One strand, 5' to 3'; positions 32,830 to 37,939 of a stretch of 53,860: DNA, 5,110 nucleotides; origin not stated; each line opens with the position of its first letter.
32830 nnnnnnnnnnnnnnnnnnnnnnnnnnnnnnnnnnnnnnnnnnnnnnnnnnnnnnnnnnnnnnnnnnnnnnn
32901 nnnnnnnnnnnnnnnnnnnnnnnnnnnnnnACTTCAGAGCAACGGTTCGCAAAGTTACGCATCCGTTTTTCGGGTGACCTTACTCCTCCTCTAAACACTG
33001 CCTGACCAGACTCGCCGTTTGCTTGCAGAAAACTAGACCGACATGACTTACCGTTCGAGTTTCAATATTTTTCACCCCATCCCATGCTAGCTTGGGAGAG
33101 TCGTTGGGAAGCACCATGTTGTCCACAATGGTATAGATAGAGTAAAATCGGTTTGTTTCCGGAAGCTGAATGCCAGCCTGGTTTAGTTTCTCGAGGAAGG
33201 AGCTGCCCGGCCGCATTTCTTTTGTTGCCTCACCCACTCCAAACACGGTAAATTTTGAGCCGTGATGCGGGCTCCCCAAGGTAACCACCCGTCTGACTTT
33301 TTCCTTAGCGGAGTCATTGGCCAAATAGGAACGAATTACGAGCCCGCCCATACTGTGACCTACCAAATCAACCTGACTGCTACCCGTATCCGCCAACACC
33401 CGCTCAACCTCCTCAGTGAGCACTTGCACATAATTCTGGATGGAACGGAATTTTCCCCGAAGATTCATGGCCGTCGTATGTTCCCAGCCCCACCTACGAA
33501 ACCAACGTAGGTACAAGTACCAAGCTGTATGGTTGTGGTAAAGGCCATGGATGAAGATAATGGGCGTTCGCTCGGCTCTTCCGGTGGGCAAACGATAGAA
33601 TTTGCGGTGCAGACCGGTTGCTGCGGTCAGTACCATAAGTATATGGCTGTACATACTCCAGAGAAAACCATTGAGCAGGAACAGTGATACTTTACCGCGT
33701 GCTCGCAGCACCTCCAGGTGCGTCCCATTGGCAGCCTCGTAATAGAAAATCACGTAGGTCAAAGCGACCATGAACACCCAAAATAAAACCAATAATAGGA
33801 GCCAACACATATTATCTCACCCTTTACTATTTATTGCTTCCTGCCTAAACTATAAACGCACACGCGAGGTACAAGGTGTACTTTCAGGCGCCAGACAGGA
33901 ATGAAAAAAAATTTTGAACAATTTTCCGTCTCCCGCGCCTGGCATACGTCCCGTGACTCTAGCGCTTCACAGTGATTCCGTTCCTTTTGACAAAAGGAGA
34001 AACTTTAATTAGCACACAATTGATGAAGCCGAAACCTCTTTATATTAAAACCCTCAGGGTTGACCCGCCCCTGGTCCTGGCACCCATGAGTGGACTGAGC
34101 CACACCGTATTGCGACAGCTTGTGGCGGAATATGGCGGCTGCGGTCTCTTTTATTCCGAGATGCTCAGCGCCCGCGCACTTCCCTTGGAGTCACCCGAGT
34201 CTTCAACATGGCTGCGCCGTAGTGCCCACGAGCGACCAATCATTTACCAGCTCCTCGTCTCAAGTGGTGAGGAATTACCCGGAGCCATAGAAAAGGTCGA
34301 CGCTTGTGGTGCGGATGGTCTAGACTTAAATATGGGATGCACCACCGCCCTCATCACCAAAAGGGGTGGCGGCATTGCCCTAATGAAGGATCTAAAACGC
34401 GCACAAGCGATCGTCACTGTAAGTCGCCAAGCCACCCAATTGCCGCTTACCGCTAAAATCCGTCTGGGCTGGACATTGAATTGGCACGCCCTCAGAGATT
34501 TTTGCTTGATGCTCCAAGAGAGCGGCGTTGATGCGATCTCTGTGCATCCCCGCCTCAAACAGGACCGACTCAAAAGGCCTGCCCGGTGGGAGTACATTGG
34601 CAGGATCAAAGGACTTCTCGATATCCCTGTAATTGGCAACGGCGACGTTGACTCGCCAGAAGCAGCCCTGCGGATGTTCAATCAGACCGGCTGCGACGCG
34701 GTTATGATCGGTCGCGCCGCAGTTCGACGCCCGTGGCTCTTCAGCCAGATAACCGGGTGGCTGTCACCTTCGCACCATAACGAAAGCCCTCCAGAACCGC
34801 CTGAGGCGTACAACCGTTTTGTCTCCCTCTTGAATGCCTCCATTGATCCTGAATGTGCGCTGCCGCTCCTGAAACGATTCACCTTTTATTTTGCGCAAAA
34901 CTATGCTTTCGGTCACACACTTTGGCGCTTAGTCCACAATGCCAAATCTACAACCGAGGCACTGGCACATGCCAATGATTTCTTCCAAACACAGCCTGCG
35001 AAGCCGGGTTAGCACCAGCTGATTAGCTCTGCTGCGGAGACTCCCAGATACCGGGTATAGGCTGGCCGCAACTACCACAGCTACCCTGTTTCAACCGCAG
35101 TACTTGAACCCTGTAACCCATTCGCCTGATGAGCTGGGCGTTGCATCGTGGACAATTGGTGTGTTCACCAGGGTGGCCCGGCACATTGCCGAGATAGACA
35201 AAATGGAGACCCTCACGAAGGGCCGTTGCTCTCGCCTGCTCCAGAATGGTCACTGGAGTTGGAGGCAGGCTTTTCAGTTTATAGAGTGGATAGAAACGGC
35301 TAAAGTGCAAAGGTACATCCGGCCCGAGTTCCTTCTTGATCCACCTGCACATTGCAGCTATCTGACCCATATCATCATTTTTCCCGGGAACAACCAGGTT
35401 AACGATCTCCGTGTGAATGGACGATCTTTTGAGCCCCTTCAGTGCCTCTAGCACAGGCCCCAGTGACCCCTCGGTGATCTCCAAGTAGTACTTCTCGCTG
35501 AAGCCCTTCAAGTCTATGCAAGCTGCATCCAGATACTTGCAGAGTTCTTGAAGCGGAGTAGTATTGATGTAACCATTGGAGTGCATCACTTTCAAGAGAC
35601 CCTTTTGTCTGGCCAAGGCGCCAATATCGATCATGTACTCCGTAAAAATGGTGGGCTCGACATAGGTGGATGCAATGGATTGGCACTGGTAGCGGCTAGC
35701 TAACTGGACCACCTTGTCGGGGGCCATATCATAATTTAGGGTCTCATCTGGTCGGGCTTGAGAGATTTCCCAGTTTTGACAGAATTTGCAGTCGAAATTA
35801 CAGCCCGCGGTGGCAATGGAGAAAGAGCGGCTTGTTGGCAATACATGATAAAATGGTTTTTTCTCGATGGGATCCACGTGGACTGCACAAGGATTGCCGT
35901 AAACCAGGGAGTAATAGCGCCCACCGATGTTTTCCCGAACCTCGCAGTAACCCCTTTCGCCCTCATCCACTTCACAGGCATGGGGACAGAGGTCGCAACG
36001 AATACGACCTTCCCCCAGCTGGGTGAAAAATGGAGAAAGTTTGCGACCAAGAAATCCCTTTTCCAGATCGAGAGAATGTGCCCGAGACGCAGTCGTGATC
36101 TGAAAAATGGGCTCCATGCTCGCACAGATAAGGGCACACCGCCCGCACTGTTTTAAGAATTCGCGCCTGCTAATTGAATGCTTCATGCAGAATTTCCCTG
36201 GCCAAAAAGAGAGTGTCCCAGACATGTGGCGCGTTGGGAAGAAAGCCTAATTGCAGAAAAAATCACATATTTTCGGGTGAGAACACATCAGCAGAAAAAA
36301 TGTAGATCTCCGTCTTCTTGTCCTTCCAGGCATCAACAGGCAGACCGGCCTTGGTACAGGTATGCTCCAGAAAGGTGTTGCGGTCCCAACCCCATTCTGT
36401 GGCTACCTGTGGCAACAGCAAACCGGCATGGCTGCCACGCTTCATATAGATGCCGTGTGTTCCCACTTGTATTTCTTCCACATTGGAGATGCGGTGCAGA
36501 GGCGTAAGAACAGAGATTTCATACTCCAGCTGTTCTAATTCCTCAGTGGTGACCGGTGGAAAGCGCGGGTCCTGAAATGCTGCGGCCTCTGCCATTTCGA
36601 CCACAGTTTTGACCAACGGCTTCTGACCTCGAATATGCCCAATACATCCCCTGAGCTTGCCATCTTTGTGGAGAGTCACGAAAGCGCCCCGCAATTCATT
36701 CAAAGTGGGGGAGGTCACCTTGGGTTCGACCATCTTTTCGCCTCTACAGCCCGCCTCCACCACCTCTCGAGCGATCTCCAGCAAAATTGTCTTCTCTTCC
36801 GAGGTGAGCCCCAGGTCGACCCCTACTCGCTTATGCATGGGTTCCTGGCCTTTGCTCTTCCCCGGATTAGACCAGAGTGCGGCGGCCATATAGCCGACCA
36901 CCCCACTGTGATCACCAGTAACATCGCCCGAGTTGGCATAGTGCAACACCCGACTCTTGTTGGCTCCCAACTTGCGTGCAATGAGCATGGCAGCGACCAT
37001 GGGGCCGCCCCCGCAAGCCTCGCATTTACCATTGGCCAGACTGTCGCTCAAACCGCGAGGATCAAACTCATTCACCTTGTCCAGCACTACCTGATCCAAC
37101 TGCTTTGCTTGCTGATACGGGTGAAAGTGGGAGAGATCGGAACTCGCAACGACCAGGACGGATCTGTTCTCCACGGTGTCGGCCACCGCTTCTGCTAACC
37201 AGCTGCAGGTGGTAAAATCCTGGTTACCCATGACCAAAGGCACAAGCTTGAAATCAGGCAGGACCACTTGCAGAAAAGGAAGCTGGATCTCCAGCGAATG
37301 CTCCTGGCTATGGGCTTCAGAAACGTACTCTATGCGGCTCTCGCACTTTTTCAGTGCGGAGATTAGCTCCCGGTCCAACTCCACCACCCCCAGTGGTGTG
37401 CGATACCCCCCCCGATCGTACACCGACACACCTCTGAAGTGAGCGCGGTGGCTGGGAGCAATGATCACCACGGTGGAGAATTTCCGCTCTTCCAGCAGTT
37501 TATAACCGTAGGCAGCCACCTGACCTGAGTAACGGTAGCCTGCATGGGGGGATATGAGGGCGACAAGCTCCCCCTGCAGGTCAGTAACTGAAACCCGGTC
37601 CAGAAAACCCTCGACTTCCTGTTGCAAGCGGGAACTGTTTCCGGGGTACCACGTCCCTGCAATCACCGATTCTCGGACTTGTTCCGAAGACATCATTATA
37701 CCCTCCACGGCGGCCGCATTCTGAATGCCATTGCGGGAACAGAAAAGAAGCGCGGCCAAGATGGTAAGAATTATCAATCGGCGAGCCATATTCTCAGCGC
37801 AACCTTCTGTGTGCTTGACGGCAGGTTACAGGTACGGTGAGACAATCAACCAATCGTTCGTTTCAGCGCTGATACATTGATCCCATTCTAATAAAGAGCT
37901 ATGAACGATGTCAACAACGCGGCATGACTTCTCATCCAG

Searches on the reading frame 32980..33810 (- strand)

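Call 76: search_protein_families(library=pfam, proteins=[window:32980-33810:-], max_evalue=0.00001)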
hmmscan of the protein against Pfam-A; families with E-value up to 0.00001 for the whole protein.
window:32980-33810:- (276 aa): 10 families
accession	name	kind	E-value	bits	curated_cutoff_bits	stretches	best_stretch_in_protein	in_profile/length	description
PF07819.20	PGAP1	-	1.2e-12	48.5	24.3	1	124-187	68-134/233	PGAP1-like alpha/beta domain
PF00561.26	Abhydrolase_1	-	2.9e-11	43.9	25.8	1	83-183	2-107/245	alpha/beta hydrolase fold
PF02089.21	Palm_thioest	-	3.8e-11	43.6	26.8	1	83-186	1-114/254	Palmitoyl protein thioesterase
PF01674.24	Lipase_2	-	1.5e-10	41.4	20.3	1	82-234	2-179/219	Lipase (class 2)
PF12697.13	Abhydrolase_6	-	8.2e-09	36.9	26.3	1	84-208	1-110/217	Alpha/beta hydrolase family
PF24096.1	DUF7379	-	6.8e-08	33.1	33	1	128-187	54-117/191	Domain of unknown function (DUF7379)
PF02450.21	LCAT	-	3e-07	30.5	21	1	118-186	95-166/392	Lecithin:cholesterol acyltransferase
PF06028.17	DUF915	-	4.1e-07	30.1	22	1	145-195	103-156/255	Alpha/beta hydrolase of unknown function (DUF915)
PF05057.20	DUF676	-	2.2e-06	27.8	20.3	1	84-188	8-131/217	Putative serine esterase (DUF676)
PF12146.15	Hydrolase_4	-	6.4e-06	26.1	27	0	115-179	46-108/239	Serine aminopeptidase, S33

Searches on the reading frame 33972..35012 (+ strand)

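Call 76: search_protein_families(library=pfam, proteins=[window:33972-35012:+], max_evalue=0.00001)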
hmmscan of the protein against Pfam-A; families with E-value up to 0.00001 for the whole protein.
window:33972-35012:+ (346 aa): 1 family
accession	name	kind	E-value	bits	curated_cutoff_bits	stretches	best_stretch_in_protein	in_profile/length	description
PF01207.24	Dus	-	9e-58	196.3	20.4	1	36-274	2-240/311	Dihydrouridine synthase (Dus)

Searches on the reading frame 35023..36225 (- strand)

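Call 76: search_protein_families(library=pfam, proteins=[window:35023-36225:-], max_evalue=0.00001)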
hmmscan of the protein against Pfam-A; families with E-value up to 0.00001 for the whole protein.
window:35023-36225:- (400 aa): 1 family
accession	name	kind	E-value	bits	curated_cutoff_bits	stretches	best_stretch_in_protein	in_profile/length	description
PF04055.27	Radical_SAM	-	6.8e-18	65.8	29.5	1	138-289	3-162/166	Radical SAM superfamily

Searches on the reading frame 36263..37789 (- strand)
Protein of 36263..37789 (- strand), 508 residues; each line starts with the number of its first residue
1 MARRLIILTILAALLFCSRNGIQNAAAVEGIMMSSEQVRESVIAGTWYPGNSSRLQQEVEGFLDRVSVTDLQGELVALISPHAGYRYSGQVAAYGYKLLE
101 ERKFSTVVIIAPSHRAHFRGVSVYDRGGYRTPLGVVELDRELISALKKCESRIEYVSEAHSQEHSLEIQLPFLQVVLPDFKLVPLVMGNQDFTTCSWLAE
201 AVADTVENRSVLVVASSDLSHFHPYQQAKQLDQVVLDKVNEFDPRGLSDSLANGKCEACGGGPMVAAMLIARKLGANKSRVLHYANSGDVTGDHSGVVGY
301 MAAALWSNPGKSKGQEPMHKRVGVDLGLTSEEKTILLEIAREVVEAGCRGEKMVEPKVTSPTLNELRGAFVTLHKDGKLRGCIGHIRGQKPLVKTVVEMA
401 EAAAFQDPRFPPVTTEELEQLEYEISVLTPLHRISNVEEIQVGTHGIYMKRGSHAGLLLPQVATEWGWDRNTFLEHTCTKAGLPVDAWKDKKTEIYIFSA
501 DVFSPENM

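Call 76: search_protein_families(library=pfam, proteins=[window:36263-37789:-], max_evalue=0.00001)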
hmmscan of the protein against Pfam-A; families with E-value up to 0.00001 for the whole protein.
window:36263-37789:- (508 aa): 2 families
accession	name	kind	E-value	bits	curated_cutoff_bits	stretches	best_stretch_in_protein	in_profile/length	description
PF01875.22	Memo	-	1.8e-67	227.8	27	1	42-303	3-268/269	Memo-like protein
PF01871.22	AMMECR1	-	9.9e-60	201.3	25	1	337-503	1-168/168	AMMECR1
